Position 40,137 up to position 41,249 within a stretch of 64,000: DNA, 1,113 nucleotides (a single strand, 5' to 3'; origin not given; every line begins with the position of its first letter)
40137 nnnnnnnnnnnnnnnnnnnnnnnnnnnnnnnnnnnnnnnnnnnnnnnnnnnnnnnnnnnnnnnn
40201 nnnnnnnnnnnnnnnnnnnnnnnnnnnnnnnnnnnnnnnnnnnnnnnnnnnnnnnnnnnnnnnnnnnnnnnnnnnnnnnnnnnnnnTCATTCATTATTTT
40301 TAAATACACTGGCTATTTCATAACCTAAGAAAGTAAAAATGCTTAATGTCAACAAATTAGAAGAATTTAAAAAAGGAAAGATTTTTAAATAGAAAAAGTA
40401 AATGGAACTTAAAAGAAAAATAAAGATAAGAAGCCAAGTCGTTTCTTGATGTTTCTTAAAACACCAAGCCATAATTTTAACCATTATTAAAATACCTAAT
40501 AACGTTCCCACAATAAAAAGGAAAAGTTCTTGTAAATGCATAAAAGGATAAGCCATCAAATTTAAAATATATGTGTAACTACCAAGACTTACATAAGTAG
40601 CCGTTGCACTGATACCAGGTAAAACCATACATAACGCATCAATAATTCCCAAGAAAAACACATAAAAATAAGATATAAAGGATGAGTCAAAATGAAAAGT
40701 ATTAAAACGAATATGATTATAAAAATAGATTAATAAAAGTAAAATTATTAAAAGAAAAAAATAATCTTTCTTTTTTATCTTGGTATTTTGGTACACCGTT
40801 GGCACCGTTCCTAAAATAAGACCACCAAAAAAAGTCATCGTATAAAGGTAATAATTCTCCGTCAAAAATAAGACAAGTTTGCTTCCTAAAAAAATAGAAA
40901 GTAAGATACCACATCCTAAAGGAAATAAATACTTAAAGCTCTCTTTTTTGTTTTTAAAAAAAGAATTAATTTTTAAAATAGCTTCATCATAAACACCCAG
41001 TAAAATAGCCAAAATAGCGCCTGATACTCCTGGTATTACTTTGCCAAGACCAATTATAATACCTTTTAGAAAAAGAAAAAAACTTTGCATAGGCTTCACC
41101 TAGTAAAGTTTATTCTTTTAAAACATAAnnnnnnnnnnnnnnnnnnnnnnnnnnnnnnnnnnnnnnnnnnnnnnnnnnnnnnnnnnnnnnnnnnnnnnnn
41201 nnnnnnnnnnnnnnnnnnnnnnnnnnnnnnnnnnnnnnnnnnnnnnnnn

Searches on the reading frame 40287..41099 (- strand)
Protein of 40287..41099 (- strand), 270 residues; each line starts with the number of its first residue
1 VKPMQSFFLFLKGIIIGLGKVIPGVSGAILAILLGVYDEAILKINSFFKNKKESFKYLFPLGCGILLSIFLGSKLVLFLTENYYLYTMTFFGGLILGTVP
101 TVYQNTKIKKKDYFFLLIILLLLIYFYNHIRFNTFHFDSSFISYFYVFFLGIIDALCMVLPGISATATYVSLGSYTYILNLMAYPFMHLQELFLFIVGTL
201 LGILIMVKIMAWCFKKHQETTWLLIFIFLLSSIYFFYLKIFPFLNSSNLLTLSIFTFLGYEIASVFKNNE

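Call 6: search_protein_families(library=pfam, proteins=[window:40287-41099:-], max_evalue=0.01)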
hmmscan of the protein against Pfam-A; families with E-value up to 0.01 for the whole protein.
window:40287-41099:- (270 aa): 1 family
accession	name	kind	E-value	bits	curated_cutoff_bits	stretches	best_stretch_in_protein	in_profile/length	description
PF04018.18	VCA0040-like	-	3.9e-34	118.8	26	1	16-235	1-227/246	Undecaprenyl phosphate translocase-like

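Call 7: search_protein_families(library=ncbifam, proteins=[window:40287-41099:-], max_evalue=0.01)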
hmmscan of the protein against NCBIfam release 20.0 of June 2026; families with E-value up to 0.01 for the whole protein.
window:40287-41099:- (270 aa): 2 families
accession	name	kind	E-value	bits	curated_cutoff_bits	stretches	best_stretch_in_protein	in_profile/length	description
NF052563.1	PlprenPhTpPopt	equivalog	3e-28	99.1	400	1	10-260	8-268/277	polyprenyl-phosphate transporter PopT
NF052564.1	PlprenPhTpVIBCH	equivalog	3.1e-22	79.3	400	1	5-233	2-237/303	polyprenyl-phosphate transporter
